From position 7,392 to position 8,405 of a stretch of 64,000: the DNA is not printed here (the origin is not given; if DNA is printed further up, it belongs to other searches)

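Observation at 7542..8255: Orphan OmpR-family regulator with Arg in place of the phospho-acceptor Asp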

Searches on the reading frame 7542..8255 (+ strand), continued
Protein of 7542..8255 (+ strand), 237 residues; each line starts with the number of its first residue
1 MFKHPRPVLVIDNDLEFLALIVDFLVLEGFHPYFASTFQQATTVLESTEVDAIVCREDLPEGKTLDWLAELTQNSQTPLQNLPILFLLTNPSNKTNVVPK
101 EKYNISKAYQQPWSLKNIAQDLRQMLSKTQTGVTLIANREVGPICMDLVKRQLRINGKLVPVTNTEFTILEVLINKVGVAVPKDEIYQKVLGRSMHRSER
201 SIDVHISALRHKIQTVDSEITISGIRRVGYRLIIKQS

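Call 14: find_related_loci(query=A2, collection=genome_contigs, flank=10000)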
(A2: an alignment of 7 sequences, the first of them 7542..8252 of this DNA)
Query A2 (237 aa) in genome_contigs; peptide patterns used: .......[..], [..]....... (x = any residue, [..] = any of these).
32 stretches matched a pattern; 10 encode a relative of the query (tblastn E <= 1e-3); 10 distinct loci.
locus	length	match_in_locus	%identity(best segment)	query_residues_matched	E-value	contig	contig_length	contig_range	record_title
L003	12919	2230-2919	37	1-235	2e-50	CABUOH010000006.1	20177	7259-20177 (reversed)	MAG TPA_asm: uncultured Sutterella sp. isolate MGYG-HGUT-04187 genome assembly, contig: GUT_GENOME258867_6, whole genome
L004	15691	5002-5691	37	1-235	7e-50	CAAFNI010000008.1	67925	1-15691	MAG TPA_asm: uncultured Sutterella sp., isolate HGM19499, WGS project CAAFNI010000000 data, contig: SRS1719408_6_k119_19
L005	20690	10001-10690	38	1-235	1e-49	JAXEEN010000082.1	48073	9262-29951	MAG: Sutterella sp. isolate SUG3612 k141_3127614, whole genome shotgun sequence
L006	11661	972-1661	37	1-235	2e-48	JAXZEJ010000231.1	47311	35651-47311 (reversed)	MAG: bacterium isolate P055-63 NODE_115_length_47311_cov_7.755058, whole genome shotgun sequence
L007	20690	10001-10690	36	1-235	1e-48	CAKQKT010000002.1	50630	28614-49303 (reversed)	MAG: uncultured Sutterella sp. isolate REFINED_METABAT215_TOP10_CONTIGS_1500_ASSEMBLY_K77_MERGED__Hadza_MoBio_hadza-I-L_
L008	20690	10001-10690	36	1-235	2e-48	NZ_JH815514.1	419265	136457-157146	Sutterella wadsworthensis 2_1_59BFAA supercont1.2, whole genome shotgun sequence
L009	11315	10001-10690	37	1-235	2e-46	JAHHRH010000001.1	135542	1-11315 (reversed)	MAG: Sutterella sp. isolate MAG025 MAG025_1, whole genome shotgun sequence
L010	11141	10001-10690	36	1-235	2e-46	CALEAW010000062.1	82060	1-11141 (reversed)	MAG TPA_asm: uncultured Sutterella sp. isolate ERR912023_bin.47_CONCOCT_v1.1_MAG genome assembly, contig: ERZ826016.172,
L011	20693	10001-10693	37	1-235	2e-45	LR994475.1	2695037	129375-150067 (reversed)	uncultured Sutterella sp. isolate Sutterella canine HQ MAG genome assembly, chromosome: 1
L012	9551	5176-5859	31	1-233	3e-31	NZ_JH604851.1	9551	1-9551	Sutterella parvirubra YIT 11816 Scfld34, whole genome shotgun sequence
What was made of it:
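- On Orphan response regulator: The organism's complete genome was not retrieved; the genome_contigs scan returned only other species (call 14).
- Tried and rejected: It was not returned (call 14), so a genome-wide kinase census was impossible.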

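Call 25: search_protein_representatives(protein=window:7542-8252:+)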
Query: 237 residues. Proteins with E-value up to 0.001 (for the whole library): 11394; up to 1e-10: 350; up to 1e-30: 4. The best 150 are listed.
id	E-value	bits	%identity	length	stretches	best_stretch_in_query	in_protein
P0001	5.4e-146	500.4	97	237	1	1-237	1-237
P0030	1.1e-35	139.8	34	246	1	4-235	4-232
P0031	2.9e-31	125.3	36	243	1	5-232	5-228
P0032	3.0e-31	125.3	36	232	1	1-235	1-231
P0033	4.5e-30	121.4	35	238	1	8-235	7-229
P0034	1.7e-28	116.3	34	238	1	7-233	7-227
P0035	1.9e-28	116.1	34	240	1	3-236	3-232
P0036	4.7e-26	108.3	38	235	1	1-236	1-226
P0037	2.6e-23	99.3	32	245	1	4-234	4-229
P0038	9.1e-23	97.5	30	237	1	7-234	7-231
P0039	1.4e-20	90.4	56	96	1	154-235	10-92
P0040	3.0e-20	89.3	31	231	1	10-236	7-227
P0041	3.6e-19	85.8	31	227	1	1-234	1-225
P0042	2.8e-18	82.9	31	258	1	5-235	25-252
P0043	2.9e-18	82.8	53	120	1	136-216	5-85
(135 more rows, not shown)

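Call 27: predict_structure(alignment_id=A3)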
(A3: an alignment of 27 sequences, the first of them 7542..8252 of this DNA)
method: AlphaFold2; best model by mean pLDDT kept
length: 237 residues; sequences in the alignment: 27
mean_pLDDT: 82.3   pTM: 0.57
mean pLDDT of the five models: 82.3, 82.2, 82.0, 79.6, 79.4
residues with pLDDT >= 90: 90; 70-90: 111; 50-70: 22; < 50: 14
segments of 3 or more residues with pLDDT < 50: 1-3, 94-96, 130-136
pLDDT, mean of each block of 10 residues (from residue 1): 68 93 85 93 86 90 88 66 81 52 76 87 76 53 87 92 91 91 87 75 92 93 91 84
secondary structure, 60 per line:
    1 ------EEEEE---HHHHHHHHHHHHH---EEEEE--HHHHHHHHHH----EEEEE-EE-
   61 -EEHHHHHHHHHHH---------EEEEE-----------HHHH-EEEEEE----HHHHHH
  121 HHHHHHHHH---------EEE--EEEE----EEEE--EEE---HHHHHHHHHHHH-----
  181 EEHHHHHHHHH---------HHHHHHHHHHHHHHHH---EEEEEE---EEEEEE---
elements in order: E7-11 H15-27 E31-35 H38-47 E52-56 H64-74 E84-88 H100-103 E105-110 H115-129 E139-141 E144-147 E152-155 E158-160 H164-175 H183-191 H201-216 E220-225 E229-234
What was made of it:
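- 7542..7916 (+): Receiver-like (beta-alpha)5 domain, aa 1-125. Asp12 is kept (7575-7577). Asn13 replaces the second acidic residue (7578-7580). Arg56 replaces the phospho-Asp (7707-7709). Thr89 is kept (7806-7808). Gln111 replaces the conserved Lys (7872-7874). AF2 secondary structure in call 27.
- On OmpR/PhoB family of transcription factors: The AF2 model has the beta-sheet, three-helix and wing layout (call 27). AF2 gives beta1-5 and alpha1-5 in order, with alpha4 short and of low confidence (call 27).
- Checked: The AlphaFold2 model (pLDDT 82) has a (beta-alpha)5 domain with beta3 at residues 52-56, so Arg56 is at the C-terminal end of beta3 (call 27).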

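Call 28: find_encoding_contigs(protein=P0030, flank=10000, max_places=3)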
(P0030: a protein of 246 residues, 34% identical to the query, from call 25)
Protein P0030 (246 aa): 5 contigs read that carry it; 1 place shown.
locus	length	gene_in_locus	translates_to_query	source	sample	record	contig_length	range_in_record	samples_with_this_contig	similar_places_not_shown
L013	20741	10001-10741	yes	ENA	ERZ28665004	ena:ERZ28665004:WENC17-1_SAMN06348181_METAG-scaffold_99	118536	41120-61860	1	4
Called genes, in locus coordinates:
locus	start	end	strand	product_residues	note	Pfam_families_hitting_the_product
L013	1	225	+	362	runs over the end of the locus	PF00106:adh_short (weak), PF01073:3Beta_HSD, PF01370:Epimerase, PF02719:Polysacc_synt_2, PF04321:RmlD_sub_bind, PF07993:NAD_binding_4 (weak), PF13460:NAD_binding_10, PF16363:GDP_Man_Dehyd, +1 more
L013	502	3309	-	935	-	PF00005:ABC_tran (faint), PF02463:SMC_N (faint), PF13191:AAA_16 (faint), PF13304:AAA_21 (faint), PF13476:AAA_23 (faint), PF13555:AAA_29 (faint), PF17760:UvrA_inter, PF17755:UvrA_DNA-bind, +1 more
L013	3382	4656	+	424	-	PF07690:MFS_1, PF00083:Sugar_tr, PF07690:MFS_1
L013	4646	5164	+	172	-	PF00436:SSB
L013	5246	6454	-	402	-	PF12704:MacB_PCD, PF02687:FtsX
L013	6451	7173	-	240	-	PF02463:SMC_N (faint), PF00005:ABC_tran, PF13304:AAA_21 (faint)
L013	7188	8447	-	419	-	PF25917:BSH_RND (weak), PF25954:Beta-barrel_RND_2, PF26002:Beta-barrel_AprE (weak), PF25989:YknX_C (weak)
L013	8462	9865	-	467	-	PF02321:OEP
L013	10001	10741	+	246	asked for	PF00486:Trans_reg_C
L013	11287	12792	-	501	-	PF01946:Thi4 (weak), PF00890:FAD_binding_2, PF01266:DAO, PF03486:HI0933_like (weak), PF07992:Pyr_redox_2 (weak), PF12831:FAD_oxidored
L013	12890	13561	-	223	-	PF00072:Response_reg, PF08281:Sigma70_r4_2 (weak), PF00196:GerE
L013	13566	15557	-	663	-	PF12974:Phosphonate-bd, PF00512:HisKA (weak), PF02518:HATPase_c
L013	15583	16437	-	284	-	PF00459:Inositol_P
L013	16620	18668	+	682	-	PF00009:GTP_EFTU, PF01926:MMR_HSR1 (faint), PF22042:EF-G_D2, PF14492:EFG_III, PF03764:EFG_IV, PF00679:EFG_C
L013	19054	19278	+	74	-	PF09723:Zn_ribbon_8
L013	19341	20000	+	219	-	PF04367:DUF502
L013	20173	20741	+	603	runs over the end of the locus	PF01336:tRNA_anti-codon, PF00152:tRNA-synt_2, PF02938:GAD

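Call 30: find_encoding_contigs(protein=P0031, flank=10000, max_places=2)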
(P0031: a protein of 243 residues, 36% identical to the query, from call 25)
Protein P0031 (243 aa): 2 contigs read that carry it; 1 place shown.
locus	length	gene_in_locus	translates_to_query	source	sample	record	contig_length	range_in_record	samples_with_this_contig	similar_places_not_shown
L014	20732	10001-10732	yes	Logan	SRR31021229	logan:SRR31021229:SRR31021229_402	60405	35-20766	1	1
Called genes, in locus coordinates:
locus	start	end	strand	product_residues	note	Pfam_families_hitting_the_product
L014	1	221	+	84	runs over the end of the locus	?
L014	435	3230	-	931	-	PF00005:ABC_tran (faint), PF02463:SMC_N (faint), PF13191:AAA_16 (faint), PF13555:AAA_29 (faint), PF20703:nSTAND1 (faint), PF17760:UvrA_inter, PF17755:UvrA_DNA-bind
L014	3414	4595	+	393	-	PF07690:MFS_1, PF00083:Sugar_tr (weak), PF07690:MFS_1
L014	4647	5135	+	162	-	PF00436:SSB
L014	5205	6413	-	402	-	PF12704:MacB_PCD, PF02687:FtsX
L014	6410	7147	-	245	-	PF00005:ABC_tran, PF02463:SMC_N (faint), PF13304:AAA_21 (faint)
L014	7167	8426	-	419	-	PF25917:BSH_RND, PF25973:BSH_CzcB, PF25876:HH_MFP_RND (weak), PF25954:Beta-barrel_RND_2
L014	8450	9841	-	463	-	PF02321:OEP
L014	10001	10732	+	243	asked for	PF00486:Trans_reg_C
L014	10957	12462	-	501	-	PF01946:Thi4 (weak), PF00890:FAD_binding_2, PF01266:DAO, PF03486:HI0933_like (weak), PF07992:Pyr_redox_2, PF12831:FAD_oxidored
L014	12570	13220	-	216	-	PF00072:Response_reg, PF00196:GerE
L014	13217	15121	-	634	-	PF12974:Phosphonate-bd, PF02518:HATPase_c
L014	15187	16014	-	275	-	PF00459:Inositol_P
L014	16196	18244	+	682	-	PF00009:GTP_EFTU, PF01926:MMR_HSR1 (faint), PF22042:EF-G_D2, PF14492:EFG_III, PF03764:EFG_IV, PF00679:EFG_C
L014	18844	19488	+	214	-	PF04367:DUF502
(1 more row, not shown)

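Call 31: find_encoding_contigs(protein=P0036, flank=10000, max_places=2)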
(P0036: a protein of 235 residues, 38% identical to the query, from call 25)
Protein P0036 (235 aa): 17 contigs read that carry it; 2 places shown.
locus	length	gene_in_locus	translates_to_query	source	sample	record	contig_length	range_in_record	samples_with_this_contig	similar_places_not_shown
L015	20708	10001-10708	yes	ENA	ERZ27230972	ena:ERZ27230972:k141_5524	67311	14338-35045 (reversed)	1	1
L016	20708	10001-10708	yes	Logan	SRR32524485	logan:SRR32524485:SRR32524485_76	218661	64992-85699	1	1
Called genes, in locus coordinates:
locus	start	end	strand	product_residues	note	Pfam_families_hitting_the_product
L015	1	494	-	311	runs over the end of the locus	PF01370:Epimerase, PF04321:RmlD_sub_bind, PF16363:GDP_Man_Dehyd (weak)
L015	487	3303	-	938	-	PF00005:ABC_tran (faint), PF02463:SMC_N (faint), PF13191:AAA_16 (faint), PF13304:AAA_21 (faint), PF13476:AAA_23 (faint), PF13555:AAA_29 (faint), PF17760:UvrA_inter, PF17755:UvrA_DNA-bind, +1 more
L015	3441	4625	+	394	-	PF00083:Sugar_tr (weak), PF07690:MFS_1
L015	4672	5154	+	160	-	PF00436:SSB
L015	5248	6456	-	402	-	PF12704:MacB_PCD, PF02687:FtsX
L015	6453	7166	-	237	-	PF00005:ABC_tran, PF13304:AAA_21 (faint)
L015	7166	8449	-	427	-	PF25917:BSH_RND, PF25973:BSH_CzcB, PF25954:Beta-barrel_RND_2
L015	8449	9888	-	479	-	PF02321:OEP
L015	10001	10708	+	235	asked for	PF00486:Trans_reg_C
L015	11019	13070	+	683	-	PF00009:GTP_EFTU, PF22042:EF-G_D2, PF14492:EFG_III, PF03764:EFG_IV, PF00679:EFG_C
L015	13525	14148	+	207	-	PF04367:DUF502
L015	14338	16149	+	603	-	PF01336:tRNA_anti-codon, PF00152:tRNA-synt_2, PF02938:GAD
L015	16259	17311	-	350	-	PF08273:Zn_Ribbon_Prim, PF23639:DUF7146, PF13362:Toprim_3 (weak)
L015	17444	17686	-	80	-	-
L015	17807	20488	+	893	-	PF02629:CoA_binding (weak), PF13380:CoA_binding_2, PF13607:Succ_CoA_lig, PF13549:ATP-grasp_5, PF13302:Acetyltransf_3, PF00583:Acetyltransf_1, PF13508:Acetyltransf_7 (weak)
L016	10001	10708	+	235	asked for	PF00486:Trans_reg_C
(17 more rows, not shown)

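Call 32: find_encoding_contigs(protein=P0033, flank=10000, max_places=2)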
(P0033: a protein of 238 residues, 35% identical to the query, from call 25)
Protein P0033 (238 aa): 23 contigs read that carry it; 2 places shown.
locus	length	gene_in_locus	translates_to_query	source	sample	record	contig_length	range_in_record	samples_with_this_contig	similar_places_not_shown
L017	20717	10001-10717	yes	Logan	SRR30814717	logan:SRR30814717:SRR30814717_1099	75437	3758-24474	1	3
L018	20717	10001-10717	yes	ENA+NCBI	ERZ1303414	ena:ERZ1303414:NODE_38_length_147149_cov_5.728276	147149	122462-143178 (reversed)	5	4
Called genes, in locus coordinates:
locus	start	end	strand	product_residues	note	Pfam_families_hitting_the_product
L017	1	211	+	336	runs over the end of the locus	PF01073:3Beta_HSD, PF01370:Epimerase, PF02719:Polysacc_synt_2, PF04321:RmlD_sub_bind, PF07993:NAD_binding_4 (weak), PF13460:NAD_binding_10, PF16363:GDP_Man_Dehyd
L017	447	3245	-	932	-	PF02463:SMC_N (faint), PF03193:RsgA_GTPase (faint), PF13555:AAA_29 (faint), PF20703:nSTAND1 (faint), PF17760:UvrA_inter, PF17755:UvrA_DNA-bind, PF00005:ABC_tran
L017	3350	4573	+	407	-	PF00083:Sugar_tr, PF07690:MFS_1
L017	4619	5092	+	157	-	PF00436:SSB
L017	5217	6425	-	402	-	PF12704:MacB_PCD, PF02687:FtsX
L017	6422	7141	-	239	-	PF02463:SMC_N (faint), PF00005:ABC_tran, PF13304:AAA_21 (faint)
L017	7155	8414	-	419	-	PF25917:BSH_RND, PF25954:Beta-barrel_RND_2, PF26002:Beta-barrel_AprE (faint), PF25989:YknX_C (weak)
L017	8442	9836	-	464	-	PF02321:OEP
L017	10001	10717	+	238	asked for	PF00486:Trans_reg_C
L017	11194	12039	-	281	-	PF00459:Inositol_P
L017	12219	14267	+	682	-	PF00009:GTP_EFTU, PF01926:MMR_HSR1 (faint), PF22042:EF-G_D2, PF14492:EFG_III, PF03764:EFG_IV, PF00679:EFG_C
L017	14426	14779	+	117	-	PF09723:Zn_ribbon_8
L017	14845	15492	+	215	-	PF04367:DUF502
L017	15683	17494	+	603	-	PF01336:tRNA_anti-codon, PF00152:tRNA-synt_2, PF02938:GAD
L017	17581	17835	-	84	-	-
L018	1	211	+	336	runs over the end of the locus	PF01073:3Beta_HSD, PF01370:Epimerase, PF02719:Polysacc_synt_2, PF04321:RmlD_sub_bind, PF07993:NAD_binding_4 (weak), PF13460:NAD_binding_10, PF16363:GDP_Man_Dehyd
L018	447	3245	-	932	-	PF02463:SMC_N (faint), PF03193:RsgA_GTPase (faint), PF13555:AAA_29 (faint), PF20703:nSTAND1 (faint), PF17760:UvrA_inter, PF17755:UvrA_DNA-bind, PF00005:ABC_tran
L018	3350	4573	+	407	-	PF00083:Sugar_tr, PF07690:MFS_1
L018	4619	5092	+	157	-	PF00436:SSB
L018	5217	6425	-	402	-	PF12704:MacB_PCD, PF02687:FtsX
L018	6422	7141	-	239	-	PF02463:SMC_N (faint), PF00005:ABC_tran, PF13304:AAA_21 (faint)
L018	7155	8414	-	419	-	PF25917:BSH_RND, PF25954:Beta-barrel_RND_2, PF26002:Beta-barrel_AprE (faint), PF25989:YknX_C (weak)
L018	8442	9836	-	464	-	PF02321:OEP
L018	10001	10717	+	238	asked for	PF00486:Trans_reg_C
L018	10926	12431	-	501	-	PF01946:Thi4 (weak), PF00890:FAD_binding_2, PF01266:DAO, PF03486:HI0933_like (weak), PF07992:Pyr_redox_2, PF12831:FAD_oxidored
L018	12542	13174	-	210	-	PF00072:Response_reg, PF08281:Sigma70_r4_2 (weak), PF00196:GerE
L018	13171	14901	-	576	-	PF12974:Phosphonate-bd, PF00512:HisKA (faint), PF02518:HATPase_c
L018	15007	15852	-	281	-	PF00459:Inositol_P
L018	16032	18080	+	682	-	PF00009:GTP_EFTU, PF01926:MMR_HSR1 (faint), PF22042:EF-G_D2, PF14492:EFG_III, PF03764:EFG_IV, PF00679:EFG_C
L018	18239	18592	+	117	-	PF09723:Zn_ribbon_8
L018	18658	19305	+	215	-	PF04367:DUF502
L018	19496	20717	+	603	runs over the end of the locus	PF01336:tRNA_anti-codon, PF00152:tRNA-synt_2, PF02938:GAD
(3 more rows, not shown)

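Call 36: fold_search(model_id=the predicted structure, library=pdb)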
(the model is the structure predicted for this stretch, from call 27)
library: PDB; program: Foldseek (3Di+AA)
matches with E <= 10: 1311; with E <= 0.001: 484
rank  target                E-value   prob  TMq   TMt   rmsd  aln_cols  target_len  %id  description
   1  1ys6_A                2.0e-14  1.00  0.46  0.48  16.4       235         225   22  Crystal structure of the response regulatory protein PrrA from Mycobacterium Tuberculosis (released 2006-02-07)
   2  7lz9                  2.3e-14  1.00  0.42  0.47  15.7       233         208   21  Inactive form of VanR from S. coelicolor (released 2021-07-14)
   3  1ys7_A                2.4e-14  1.00  0.47  0.49  16.5       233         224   24  Crystal structure of the response regulator protein prrA complexed with Mg2+ (released 2006-02-07)
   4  1ys6_B                2.7e-14  1.00  0.45  0.47  16.1       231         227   23  Crystal structure of the response regulatory protein PrrA from Mycobacterium Tuberculosis (released 2006-02-07)
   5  3r0j_B                4.0e-14  1.00  0.47  0.50   8.2       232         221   22  Structure of PhoP from Mycobacterium tuberculosis (released 2011-07-13)
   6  5ed4_B                8.4e-14  1.00  0.43  0.46  10.6       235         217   22  Structure of a PhoP-DNA complex (released 2016-04-27)
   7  3r0j_A                1.3e-13  1.00  0.47  0.50   8.9       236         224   24  Structure of PhoP from Mycobacterium tuberculosis (released 2011-07-13)
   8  7lza                  2.9e-13  1.00  0.45  0.49  15.4       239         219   23  Activated form of VanR from S. coelicolor (released 2021-07-14)
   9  5ed4_F                3.1e-13  1.00  0.46  0.50  10.5       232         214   22  Structure of a PhoP-DNA complex (released 2016-04-27)
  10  1ys7_B                3.7e-13  1.00  0.45  0.47  16.0       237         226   24  Crystal structure of the response regulator protein prrA complexed with Mg2+ (released 2006-02-07)
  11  2gwr                  5.8e-13  1.00  0.46  0.48  17.5       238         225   22  Crystal structure of the response regulator protein mtrA from Mycobacterium Tuberculosis (released 2006-05-23)
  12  4kny_B                6.6e-13  1.00  0.44  0.46  12.6       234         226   18  Crystal structure of the response regulator KdpE complexed to DNA in an active-like conformation (released 2014-02-19)
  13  4kfc_A                7.4e-13  1.00  0.47  0.50  12.8       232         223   18  Crystal structure of a hyperactive mutant of response regulator KdpE complexed to its promoter DNA (released 2014-02-19)
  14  5ed4_A                1.0e-12  1.00  0.46  0.49  10.8       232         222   22  Structure of a PhoP-DNA complex (released 2016-04-27)
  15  4kny_A                1.5e-12  1.00  0.46  0.49  12.9       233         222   18  Crystal structure of the response regulator KdpE complexed to DNA in an active-like conformation (released 2014-02-19)
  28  8uvk_B                7.1e-11  1.00  0.47  0.49   7.9       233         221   17  CosR DNA bound form II (released 2024-01-31)
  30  8uvx_B                2.0e-10  1.00  0.48  0.51   7.6       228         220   17  CosR DNA bound form I (released 2024-01-31)
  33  8uvx_A                3.2e-10  1.00  0.44  0.47  15.8       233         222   16  CosR DNA bound form I (released 2024-01-31)
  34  8uvk_A                6.3e-10  1.00  0.44  0.47  15.4       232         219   16  CosR DNA bound form II (released 2024-01-31)
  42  2hqr_MODEL_1_A        5.6e-09  1.00  0.41  0.44  14.3       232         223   16  Structure of a Atypical Orphan Response Regulator Protein Revealed a New Phosphorylation-Independent Regulator (released 2007-05-08)
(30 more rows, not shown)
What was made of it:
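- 7542..8255 (+): Gene for the 237-aa OmpR/PhoB-type regulator with a pseudo-receiver (aspartate-less) N-terminal domain. Fold calls 27 and 36.
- On OmpR/PhoB family of transcription factors: Foldseek matches full-length PrrA, VanR, PhoP and KdpE at E 1e-12 to 2e-14 (call 36).
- The fold is retained: AF2 pLDDT 82 with beta3 at 52-56, and Foldseek matches full-length OmpR/PhoB regulators at E 2e-14 (calls 27, 36).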

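Call 39: find_encoding_contigs(protein=P0032, flank=10000, max_places=1)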
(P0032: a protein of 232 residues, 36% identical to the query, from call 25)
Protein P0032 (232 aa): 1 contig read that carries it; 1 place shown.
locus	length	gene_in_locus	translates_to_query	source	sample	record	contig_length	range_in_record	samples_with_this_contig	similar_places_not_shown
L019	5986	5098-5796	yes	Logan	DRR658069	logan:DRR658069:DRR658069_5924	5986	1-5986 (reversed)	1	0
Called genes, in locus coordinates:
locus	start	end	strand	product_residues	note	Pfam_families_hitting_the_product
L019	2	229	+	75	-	?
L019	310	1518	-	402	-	PF12704:MacB_PCD, PF02687:FtsX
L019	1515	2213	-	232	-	PF02463:SMC_N (faint), PF00005:ABC_tran, PF13304:AAA_21 (faint)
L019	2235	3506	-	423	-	PF25917:BSH_RND, PF25973:BSH_CzcB, PF25954:Beta-barrel_RND_2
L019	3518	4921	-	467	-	PF02321:OEP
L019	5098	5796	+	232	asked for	PF00072:Response_reg, PF00486:Trans_reg_C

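Call 40: find_encoding_contigs(protein=P0041, flank=10000, max_places=1)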
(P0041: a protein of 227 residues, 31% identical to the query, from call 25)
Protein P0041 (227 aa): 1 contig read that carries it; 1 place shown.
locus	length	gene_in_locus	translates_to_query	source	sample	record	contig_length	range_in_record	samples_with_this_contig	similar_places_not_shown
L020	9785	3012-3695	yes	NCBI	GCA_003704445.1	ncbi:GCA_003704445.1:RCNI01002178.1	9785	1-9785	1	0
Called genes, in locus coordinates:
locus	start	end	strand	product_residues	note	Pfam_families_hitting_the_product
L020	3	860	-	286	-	?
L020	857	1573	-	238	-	PF00005:ABC_tran, PF13304:AAA_21 (faint)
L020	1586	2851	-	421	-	PF25917:BSH_RND (weak), PF25919:BSH_CusB (weak), PF25973:BSH_CzcB (weak), PF26002:Beta-barrel_AprE (faint), PF25954:Beta-barrel_RND_2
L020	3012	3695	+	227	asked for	PF00486:Trans_reg_C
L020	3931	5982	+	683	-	PF00009:GTP_EFTU, PF22042:EF-G_D2 (weak), PF14492:EFG_III, PF03764:EFG_IV, PF00679:EFG_C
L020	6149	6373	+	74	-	PF09723:Zn_ribbon_8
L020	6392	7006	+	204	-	PF04367:DUF502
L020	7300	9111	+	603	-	PF01336:tRNA_anti-codon, PF00152:tRNA-synt_2, PF02938:GAD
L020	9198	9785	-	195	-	?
